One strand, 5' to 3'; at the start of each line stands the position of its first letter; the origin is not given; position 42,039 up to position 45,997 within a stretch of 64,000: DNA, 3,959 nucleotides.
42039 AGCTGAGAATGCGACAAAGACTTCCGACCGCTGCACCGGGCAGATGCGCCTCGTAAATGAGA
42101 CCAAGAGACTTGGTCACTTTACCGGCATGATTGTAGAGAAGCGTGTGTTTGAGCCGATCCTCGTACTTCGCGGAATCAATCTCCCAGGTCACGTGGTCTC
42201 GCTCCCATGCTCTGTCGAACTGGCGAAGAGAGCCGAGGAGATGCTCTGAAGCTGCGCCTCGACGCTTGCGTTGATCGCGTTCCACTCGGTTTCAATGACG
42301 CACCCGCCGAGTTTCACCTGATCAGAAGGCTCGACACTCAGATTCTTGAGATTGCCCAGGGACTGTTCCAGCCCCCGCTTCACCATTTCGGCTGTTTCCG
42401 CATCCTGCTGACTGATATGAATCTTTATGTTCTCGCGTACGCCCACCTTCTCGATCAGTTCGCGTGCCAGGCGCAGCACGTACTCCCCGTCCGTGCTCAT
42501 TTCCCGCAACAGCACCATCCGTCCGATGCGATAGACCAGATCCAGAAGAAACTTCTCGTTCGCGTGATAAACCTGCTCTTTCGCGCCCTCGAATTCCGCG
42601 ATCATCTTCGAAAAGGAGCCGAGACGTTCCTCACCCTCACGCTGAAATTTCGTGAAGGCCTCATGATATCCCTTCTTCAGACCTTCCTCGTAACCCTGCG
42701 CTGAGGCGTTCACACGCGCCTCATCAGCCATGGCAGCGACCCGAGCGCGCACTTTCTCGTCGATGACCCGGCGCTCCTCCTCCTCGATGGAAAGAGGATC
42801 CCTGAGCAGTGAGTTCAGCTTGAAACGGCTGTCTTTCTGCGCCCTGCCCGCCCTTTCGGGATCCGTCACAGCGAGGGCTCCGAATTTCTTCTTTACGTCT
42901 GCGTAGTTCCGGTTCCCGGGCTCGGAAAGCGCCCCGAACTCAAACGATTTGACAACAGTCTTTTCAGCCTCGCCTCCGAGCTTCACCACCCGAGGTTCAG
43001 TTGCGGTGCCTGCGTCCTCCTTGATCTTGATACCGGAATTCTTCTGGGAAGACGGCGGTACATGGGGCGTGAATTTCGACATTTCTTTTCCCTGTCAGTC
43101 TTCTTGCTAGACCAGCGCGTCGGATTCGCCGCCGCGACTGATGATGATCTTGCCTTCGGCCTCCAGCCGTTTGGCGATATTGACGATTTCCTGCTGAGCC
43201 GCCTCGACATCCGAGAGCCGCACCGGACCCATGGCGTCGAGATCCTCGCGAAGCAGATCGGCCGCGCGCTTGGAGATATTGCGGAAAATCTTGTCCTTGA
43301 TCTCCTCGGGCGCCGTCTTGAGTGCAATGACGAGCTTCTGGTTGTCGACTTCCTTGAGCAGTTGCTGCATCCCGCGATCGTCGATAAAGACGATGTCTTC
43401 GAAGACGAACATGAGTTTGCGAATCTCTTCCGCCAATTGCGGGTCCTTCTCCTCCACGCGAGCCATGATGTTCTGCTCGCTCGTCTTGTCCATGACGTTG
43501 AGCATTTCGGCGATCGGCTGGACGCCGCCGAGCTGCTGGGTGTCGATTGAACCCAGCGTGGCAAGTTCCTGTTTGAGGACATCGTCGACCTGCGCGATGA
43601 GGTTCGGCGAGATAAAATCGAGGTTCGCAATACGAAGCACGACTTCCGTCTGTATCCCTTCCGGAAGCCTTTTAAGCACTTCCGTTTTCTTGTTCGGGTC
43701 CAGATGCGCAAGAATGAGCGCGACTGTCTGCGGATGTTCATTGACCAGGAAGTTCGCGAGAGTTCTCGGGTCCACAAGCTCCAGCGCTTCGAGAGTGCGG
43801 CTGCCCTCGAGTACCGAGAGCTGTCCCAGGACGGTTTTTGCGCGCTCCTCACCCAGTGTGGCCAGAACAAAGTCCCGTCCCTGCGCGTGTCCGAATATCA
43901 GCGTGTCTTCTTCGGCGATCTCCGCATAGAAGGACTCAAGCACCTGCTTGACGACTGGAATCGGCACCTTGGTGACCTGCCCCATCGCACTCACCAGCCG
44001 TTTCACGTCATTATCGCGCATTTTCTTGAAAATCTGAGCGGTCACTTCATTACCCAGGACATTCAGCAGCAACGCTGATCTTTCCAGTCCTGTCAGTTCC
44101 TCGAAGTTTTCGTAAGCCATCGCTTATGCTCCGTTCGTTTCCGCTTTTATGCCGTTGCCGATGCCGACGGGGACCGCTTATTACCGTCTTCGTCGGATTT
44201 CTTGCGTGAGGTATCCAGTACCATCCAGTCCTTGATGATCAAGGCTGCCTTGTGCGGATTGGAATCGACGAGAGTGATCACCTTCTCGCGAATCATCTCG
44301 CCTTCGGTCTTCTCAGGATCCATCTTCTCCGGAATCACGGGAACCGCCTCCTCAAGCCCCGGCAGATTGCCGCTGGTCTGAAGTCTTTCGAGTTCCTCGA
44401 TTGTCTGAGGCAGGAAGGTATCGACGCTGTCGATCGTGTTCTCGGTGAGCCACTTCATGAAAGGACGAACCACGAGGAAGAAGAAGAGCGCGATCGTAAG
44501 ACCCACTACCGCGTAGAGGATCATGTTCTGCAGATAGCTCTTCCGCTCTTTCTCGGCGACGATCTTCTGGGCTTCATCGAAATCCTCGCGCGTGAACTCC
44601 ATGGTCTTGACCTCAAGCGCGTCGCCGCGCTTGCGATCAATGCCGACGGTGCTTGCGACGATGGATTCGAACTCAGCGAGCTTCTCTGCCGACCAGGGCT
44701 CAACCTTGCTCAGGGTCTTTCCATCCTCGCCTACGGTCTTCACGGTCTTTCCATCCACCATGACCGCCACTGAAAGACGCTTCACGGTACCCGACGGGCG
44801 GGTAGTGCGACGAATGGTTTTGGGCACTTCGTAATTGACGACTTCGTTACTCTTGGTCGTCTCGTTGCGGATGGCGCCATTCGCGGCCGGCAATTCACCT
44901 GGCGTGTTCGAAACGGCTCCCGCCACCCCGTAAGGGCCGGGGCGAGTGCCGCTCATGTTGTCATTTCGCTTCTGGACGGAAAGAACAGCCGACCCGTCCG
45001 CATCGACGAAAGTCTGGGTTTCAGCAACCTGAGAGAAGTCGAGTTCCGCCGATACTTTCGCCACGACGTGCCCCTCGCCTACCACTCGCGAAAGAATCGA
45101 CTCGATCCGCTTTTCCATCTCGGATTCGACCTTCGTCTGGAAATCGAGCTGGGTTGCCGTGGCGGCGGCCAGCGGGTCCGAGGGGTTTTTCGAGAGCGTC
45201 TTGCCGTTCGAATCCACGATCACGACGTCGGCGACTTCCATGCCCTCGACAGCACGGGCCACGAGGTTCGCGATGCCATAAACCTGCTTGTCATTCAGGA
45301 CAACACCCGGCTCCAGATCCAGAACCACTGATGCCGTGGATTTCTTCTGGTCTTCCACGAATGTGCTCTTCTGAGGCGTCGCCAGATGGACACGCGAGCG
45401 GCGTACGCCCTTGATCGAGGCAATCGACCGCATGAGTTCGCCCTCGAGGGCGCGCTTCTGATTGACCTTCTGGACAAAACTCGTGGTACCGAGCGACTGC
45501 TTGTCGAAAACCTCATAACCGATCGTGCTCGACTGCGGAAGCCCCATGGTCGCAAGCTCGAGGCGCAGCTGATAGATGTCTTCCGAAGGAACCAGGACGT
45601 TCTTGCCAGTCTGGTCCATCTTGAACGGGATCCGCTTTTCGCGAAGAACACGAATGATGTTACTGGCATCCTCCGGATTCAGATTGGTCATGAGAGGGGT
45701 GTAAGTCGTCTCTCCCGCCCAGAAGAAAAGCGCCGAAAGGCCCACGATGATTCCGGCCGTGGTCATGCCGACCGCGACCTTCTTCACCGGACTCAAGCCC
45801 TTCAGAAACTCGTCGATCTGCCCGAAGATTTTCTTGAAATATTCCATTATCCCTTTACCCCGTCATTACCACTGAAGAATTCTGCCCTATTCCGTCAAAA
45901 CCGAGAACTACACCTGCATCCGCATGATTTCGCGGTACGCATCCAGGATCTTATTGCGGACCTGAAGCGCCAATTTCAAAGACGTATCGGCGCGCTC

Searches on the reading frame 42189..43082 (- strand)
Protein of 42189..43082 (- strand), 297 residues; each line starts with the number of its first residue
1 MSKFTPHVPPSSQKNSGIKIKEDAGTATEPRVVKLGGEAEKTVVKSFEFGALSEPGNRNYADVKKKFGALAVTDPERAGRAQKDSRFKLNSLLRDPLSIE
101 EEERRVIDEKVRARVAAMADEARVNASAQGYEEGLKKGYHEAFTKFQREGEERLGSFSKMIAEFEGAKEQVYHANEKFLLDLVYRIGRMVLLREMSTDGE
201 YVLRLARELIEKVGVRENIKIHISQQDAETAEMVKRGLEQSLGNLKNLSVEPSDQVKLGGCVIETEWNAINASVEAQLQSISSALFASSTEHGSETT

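Call 64: search_protein_families(library=pfam, proteins=[window:42189-43082:-], max_evalue=0.001)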
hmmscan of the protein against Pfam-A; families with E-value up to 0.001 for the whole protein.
window:42189-43082:- (297 aa): 1 family
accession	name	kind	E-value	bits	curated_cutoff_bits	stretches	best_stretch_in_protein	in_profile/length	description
PF02108.21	FliH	-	1.1e-16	61.3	24.1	1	154-280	4-127/128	Flagellar assembly protein FliH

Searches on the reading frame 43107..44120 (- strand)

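Call 64: search_protein_families(library=pfam, proteins=[window:43107-44120:-], max_evalue=0.001)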
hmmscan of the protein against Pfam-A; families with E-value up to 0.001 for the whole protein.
window:43107-44120:- (337 aa): 4 families
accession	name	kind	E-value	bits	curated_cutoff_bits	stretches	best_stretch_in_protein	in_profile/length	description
PF01706.21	FliG_C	-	6.9e-47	158.6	23.3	1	222-327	3-108/108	FliG C-terminal domain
PF14841.11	FliG_M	-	5.3e-29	100.7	25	1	118-191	1-74/76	FliG middle domain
PF14842.11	FliG_N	-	3.4e-26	92.3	25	2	8-104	1-98/104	FliG N-terminal domain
PF03448.22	MgtE_N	-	5e-10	40.3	25.9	0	102-161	23-82/102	MgtE intracellular N domain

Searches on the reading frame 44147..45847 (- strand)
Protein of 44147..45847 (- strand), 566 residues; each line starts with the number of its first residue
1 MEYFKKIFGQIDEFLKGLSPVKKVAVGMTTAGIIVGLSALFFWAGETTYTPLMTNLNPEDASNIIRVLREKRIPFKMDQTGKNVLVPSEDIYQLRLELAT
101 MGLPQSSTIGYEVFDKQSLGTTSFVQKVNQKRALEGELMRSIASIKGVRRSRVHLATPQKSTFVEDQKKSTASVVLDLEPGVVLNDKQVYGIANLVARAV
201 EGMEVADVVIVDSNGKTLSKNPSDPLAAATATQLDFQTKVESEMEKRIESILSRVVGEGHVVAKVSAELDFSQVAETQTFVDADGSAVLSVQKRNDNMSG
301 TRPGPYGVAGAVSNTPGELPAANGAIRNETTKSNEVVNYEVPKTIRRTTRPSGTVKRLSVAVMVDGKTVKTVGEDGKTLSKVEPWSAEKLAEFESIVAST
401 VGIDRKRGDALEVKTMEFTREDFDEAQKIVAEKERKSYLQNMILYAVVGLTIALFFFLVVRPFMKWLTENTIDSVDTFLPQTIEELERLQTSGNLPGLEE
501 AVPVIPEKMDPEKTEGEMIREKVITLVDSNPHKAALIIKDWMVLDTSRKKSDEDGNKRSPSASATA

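Call 64: search_protein_families(library=pfam, proteins=[window:44147-45847:-], max_evalue=0.001)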
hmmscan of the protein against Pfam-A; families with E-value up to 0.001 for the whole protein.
window:44147-45847:- (566 aa): 2 families
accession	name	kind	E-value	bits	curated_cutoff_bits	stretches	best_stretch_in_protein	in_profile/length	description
PF01514.23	YscJ_FliF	-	4.2e-63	212.9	24.4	1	46-219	3-178/179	Secretory protein of YscJ/FliF family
PF08345.17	YscJ_FliF_C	-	3.7e-39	134.9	23.8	1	252-418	1-147/147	Flagellar M-ring protein C-terminal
